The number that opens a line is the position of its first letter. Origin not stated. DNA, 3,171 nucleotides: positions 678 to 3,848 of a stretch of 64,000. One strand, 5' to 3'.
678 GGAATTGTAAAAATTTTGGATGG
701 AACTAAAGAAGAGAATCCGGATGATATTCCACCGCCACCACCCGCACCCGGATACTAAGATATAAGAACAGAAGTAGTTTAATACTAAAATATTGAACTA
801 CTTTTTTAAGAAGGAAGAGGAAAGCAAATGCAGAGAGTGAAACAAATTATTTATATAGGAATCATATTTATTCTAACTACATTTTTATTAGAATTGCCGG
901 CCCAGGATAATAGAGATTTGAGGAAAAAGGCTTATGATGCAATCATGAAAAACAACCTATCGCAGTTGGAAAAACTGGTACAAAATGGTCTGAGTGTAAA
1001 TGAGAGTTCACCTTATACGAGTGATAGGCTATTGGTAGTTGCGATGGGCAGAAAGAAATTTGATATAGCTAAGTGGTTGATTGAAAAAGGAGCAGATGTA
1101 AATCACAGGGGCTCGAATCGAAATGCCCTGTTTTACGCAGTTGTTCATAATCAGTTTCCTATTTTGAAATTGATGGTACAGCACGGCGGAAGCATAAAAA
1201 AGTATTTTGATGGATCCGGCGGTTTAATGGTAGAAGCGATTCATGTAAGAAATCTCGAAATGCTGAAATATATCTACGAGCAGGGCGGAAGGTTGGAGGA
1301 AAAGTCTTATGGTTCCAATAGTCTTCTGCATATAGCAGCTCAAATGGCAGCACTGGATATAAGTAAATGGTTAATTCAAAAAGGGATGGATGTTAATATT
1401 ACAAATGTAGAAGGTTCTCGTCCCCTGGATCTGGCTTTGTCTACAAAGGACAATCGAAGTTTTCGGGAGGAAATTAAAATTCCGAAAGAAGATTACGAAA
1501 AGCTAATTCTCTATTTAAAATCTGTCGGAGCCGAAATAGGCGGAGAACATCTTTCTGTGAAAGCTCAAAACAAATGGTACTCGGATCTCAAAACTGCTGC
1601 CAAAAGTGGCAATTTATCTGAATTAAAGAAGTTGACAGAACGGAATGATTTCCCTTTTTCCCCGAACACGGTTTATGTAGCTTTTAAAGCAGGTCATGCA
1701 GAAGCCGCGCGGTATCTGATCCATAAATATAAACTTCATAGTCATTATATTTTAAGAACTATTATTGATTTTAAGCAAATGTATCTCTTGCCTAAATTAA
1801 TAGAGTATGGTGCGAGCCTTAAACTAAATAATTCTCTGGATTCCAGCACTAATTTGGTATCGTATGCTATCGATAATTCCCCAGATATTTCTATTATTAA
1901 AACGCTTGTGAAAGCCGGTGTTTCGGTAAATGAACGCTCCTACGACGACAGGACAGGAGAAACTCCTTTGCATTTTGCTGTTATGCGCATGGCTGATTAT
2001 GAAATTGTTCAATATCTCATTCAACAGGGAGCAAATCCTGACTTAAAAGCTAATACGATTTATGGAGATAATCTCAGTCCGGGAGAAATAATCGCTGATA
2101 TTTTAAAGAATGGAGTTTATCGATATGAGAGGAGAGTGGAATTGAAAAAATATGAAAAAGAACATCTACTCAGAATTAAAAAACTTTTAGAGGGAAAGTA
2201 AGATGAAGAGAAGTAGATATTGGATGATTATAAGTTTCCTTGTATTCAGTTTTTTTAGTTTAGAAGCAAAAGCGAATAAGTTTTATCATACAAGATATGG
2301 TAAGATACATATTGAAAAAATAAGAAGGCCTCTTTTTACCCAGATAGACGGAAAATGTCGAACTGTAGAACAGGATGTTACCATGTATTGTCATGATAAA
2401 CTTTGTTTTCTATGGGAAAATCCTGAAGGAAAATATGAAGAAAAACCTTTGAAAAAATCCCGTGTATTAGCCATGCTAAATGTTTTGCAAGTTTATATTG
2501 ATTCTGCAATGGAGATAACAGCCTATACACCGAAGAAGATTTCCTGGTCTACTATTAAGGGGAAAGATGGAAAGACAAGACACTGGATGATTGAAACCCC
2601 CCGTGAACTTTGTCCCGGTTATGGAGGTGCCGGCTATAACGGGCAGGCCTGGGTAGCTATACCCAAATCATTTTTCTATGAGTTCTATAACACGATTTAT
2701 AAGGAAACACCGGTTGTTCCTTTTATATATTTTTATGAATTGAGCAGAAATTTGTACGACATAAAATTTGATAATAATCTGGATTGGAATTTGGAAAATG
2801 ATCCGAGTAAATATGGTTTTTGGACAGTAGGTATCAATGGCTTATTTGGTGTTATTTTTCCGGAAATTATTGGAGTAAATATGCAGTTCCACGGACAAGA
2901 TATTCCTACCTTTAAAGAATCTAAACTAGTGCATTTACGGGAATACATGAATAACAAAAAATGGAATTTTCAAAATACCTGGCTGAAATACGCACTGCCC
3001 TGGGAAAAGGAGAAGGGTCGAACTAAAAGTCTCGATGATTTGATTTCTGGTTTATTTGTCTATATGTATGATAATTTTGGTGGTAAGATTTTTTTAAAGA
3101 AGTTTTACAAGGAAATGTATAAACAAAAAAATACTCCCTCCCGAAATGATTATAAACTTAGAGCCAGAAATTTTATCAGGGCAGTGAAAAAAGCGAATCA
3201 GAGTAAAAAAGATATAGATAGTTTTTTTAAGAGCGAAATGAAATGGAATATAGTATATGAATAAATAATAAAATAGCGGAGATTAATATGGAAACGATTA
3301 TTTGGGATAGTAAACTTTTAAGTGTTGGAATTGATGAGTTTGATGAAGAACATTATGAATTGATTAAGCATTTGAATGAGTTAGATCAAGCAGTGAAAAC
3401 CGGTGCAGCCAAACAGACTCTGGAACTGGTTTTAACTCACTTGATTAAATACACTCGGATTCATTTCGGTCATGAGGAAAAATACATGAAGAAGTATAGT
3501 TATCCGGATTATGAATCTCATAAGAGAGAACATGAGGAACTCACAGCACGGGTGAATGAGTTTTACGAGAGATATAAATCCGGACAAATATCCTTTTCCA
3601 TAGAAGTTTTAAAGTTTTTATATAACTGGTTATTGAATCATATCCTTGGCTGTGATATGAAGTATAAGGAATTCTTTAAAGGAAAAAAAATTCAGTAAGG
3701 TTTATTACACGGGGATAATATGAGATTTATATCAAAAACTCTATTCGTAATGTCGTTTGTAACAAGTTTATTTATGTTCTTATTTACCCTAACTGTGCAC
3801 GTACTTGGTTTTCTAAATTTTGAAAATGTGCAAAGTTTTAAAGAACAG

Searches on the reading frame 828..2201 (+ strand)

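Call 47: search_protein_families(library=pfam, proteins=[window:828-2201:+], max_evalue=0.0001)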
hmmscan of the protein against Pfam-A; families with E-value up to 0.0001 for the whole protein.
window:828-2201:+ (457 aa): 5 families
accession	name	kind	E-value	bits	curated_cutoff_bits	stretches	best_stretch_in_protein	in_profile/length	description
PF12796.13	Ank_2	-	2.1e-32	111.9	27.3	3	320-407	12-89/90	Ankyrin repeats (3 copies)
PF13637.12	Ank_4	-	1.1e-31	108.5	22.7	2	349-398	6-50/50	Ankyrin repeats (many copies)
PF00023.36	Ank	-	3.6e-24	83.9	21.1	1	377-407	2-31/33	Ankyrin repeat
PF13606.12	Ank_3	-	1.2e-20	71.5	22.3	0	377-405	2-29/30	Ankyrin repeat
PF13857.12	Ank_5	-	2.9e-14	53.4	27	0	161-203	14-56/56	Ankyrin repeats (many copies)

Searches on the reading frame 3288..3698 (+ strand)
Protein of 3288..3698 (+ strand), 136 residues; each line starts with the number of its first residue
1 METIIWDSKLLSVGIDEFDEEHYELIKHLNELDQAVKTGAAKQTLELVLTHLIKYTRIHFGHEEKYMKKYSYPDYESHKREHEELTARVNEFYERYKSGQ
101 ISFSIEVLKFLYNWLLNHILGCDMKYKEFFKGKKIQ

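Call 47: search_protein_families(library=pfam, proteins=[window:3288-3698:+], max_evalue=0.0001)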
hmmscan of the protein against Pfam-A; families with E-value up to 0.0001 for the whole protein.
window:3288-3698:+ (136 aa): 1 family
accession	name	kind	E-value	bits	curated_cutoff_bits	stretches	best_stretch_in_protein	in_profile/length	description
PF01814.28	Hemerythrin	-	8.6e-16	59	25.3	1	14-127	2-124/127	Hemerythrin HHE cation binding domain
